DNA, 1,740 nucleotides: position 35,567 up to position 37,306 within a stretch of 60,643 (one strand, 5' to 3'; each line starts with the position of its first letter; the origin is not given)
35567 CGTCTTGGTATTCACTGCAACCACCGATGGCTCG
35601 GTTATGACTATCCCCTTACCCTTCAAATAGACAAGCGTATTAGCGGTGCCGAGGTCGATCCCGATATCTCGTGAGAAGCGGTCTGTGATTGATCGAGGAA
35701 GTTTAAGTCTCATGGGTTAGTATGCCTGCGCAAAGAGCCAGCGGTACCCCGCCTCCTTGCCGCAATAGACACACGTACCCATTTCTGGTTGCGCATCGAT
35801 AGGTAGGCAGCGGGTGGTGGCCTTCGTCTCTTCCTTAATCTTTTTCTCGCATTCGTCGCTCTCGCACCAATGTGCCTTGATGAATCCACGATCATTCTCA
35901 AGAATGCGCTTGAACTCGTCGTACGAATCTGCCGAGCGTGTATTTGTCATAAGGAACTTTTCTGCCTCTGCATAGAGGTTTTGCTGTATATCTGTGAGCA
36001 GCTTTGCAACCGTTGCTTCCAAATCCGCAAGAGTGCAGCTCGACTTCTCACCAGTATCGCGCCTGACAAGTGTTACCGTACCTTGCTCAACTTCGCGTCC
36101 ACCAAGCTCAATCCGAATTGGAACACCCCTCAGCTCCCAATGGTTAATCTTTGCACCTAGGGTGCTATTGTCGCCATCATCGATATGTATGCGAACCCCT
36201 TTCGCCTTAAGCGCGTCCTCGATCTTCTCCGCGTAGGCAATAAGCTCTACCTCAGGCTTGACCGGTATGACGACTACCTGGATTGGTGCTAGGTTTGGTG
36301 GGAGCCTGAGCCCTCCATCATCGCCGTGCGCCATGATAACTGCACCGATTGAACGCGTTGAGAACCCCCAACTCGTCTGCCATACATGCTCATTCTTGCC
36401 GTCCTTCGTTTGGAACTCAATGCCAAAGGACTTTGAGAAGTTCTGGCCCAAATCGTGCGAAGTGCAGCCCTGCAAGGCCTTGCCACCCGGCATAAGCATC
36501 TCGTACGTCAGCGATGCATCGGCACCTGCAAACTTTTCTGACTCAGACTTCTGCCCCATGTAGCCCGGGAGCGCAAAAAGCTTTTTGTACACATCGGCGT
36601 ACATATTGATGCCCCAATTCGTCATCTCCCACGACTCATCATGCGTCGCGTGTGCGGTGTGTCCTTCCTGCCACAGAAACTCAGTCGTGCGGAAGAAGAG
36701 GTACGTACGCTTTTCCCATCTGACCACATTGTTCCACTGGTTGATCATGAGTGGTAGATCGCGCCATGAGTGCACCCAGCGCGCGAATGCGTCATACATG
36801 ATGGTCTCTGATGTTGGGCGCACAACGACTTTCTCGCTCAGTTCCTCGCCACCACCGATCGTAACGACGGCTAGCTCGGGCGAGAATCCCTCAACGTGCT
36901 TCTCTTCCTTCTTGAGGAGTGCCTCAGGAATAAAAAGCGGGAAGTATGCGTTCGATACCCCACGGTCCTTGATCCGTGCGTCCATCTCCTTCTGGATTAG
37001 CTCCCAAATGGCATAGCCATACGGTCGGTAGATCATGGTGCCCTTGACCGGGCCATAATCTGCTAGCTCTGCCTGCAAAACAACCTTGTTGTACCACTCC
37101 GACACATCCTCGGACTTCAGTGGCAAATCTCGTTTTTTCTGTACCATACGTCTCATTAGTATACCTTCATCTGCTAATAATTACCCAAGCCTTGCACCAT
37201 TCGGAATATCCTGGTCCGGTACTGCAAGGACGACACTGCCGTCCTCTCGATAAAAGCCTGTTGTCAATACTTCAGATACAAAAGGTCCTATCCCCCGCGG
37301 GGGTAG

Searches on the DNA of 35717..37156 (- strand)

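Call 21: search_rna_families(sources=[L078, L014, L064, L065, L066, L077, L004, L019], threshold=evalue, max_evalue=0.01, show_alignments=9)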
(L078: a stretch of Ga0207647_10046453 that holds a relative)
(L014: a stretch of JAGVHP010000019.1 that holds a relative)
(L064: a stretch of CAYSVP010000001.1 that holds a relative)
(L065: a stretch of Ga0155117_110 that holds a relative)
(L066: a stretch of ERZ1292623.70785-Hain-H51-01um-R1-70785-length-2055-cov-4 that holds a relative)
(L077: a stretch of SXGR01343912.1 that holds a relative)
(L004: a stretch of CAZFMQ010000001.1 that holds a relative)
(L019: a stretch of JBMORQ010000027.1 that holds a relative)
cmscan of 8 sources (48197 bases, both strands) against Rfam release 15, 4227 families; matches with E-value up to 0.01: 11.
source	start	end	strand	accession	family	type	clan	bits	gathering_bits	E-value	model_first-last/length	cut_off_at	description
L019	8673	8996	+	RF00010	RNaseP_bact_a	Gene; ribozyme;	CL00002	95.9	100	4.1e-28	1-367/367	no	Bacterial RNase P class A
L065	132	313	+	RF00230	T-box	Cis-reg; leader;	-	75.1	93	1.5e-14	1-219/219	no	T-box leader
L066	36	220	+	RF00230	T-box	Cis-reg; leader;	-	74.2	93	2.6e-14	1-219/219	no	T-box leader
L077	2408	2587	+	RF00230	T-box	Cis-reg; leader;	-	70.9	93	1.7e-13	1-219/219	no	T-box leader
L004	3405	3586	+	RF00230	T-box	Cis-reg; leader;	-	66.4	93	2.6e-12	1-219/219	no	T-box leader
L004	6842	6922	-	RF00005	tRNA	Gene; tRNA;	CL00001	62.2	29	3.3e-11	1-71/71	no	tRNA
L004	5481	5567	-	RF00005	tRNA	Gene; tRNA;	CL00001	59.5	29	1.8e-10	1-71/71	no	tRNA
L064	44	162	+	RF00230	T-box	Cis-reg; leader;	-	41.2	93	7.8e-06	1-219/219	no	T-box leader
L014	1743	1901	+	RF00230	T-box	Cis-reg; leader;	-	35.3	93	0.00026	1-219/219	no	T-box leader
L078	240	416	+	RF00230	T-box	Cis-reg; leader;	-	33.8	93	0.00063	1-219/219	no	T-box leader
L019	3750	3931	+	RF00230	T-box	Cis-reg; leader;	-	30.5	93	0.0046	1-219/219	no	T-box leader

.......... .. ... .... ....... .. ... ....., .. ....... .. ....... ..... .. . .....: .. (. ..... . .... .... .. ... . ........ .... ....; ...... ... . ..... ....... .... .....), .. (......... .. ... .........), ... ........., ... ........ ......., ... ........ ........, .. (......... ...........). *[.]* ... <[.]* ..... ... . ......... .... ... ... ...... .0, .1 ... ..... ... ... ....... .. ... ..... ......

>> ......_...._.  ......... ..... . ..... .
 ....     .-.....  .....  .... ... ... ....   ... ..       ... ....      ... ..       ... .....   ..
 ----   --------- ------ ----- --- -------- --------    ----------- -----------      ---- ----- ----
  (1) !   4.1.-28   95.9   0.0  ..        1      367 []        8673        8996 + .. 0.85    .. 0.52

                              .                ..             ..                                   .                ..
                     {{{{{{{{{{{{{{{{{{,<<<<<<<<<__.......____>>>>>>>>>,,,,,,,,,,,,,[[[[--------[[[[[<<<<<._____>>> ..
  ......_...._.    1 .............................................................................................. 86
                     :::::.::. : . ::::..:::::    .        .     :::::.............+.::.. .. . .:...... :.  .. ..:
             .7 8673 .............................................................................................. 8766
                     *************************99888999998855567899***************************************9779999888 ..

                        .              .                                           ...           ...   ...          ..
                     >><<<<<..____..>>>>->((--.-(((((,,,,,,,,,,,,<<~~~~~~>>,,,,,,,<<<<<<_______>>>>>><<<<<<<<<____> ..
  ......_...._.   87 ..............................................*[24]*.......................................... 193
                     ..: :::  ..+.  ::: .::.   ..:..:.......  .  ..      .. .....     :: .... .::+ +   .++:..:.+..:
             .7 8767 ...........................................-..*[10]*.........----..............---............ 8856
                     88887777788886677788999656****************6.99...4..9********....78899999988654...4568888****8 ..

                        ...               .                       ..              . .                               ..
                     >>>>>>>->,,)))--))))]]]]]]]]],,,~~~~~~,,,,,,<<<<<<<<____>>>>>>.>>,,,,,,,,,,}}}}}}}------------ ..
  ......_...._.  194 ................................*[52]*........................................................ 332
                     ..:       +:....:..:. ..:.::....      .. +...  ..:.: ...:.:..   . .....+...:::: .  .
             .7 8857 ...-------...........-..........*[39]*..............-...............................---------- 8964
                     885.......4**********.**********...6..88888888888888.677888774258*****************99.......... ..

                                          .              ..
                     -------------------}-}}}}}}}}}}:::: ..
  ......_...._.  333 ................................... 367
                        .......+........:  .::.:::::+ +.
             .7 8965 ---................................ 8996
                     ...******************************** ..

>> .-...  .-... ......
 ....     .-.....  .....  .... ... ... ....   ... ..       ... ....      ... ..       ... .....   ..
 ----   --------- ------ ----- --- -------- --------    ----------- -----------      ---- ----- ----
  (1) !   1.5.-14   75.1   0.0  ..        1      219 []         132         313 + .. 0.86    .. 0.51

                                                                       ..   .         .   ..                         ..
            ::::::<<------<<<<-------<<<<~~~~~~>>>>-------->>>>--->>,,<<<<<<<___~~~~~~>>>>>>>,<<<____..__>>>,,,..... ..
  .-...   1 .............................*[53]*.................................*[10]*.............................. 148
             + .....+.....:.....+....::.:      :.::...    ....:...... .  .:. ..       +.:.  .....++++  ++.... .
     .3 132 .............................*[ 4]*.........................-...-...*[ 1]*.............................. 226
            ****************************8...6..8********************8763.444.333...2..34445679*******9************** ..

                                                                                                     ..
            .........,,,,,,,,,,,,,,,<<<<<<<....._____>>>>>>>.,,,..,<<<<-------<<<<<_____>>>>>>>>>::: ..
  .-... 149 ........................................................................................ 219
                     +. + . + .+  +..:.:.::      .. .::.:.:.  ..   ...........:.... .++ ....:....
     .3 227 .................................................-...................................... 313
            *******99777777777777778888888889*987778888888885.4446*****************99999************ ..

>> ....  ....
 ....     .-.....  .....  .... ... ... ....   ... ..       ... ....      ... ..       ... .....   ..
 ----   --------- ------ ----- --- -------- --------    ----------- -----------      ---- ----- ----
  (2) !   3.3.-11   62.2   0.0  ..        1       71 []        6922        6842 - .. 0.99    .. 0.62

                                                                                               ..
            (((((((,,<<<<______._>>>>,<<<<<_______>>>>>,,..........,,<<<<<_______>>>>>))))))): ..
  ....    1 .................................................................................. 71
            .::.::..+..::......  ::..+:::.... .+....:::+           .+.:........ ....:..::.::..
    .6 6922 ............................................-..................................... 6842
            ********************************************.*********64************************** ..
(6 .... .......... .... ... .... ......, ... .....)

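Call 79: search_rna_families(sources=[L150, L153], threshold=evalue, max_evalue=0.01, show_alignments=2)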
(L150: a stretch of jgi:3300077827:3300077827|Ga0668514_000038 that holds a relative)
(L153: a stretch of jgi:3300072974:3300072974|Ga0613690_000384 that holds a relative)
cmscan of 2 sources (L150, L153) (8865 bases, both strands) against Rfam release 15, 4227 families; matches with E-value up to 0.01: 2.
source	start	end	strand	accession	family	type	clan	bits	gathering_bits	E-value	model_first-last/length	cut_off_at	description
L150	935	1072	+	RF00230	T-box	Cis-reg; leader;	-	42.4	93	7.2e-07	1-219/219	no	T-box leader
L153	959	1117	+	RF00230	T-box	Cis-reg; leader;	-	41.7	93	1.1e-06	1-219/219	no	T-box leader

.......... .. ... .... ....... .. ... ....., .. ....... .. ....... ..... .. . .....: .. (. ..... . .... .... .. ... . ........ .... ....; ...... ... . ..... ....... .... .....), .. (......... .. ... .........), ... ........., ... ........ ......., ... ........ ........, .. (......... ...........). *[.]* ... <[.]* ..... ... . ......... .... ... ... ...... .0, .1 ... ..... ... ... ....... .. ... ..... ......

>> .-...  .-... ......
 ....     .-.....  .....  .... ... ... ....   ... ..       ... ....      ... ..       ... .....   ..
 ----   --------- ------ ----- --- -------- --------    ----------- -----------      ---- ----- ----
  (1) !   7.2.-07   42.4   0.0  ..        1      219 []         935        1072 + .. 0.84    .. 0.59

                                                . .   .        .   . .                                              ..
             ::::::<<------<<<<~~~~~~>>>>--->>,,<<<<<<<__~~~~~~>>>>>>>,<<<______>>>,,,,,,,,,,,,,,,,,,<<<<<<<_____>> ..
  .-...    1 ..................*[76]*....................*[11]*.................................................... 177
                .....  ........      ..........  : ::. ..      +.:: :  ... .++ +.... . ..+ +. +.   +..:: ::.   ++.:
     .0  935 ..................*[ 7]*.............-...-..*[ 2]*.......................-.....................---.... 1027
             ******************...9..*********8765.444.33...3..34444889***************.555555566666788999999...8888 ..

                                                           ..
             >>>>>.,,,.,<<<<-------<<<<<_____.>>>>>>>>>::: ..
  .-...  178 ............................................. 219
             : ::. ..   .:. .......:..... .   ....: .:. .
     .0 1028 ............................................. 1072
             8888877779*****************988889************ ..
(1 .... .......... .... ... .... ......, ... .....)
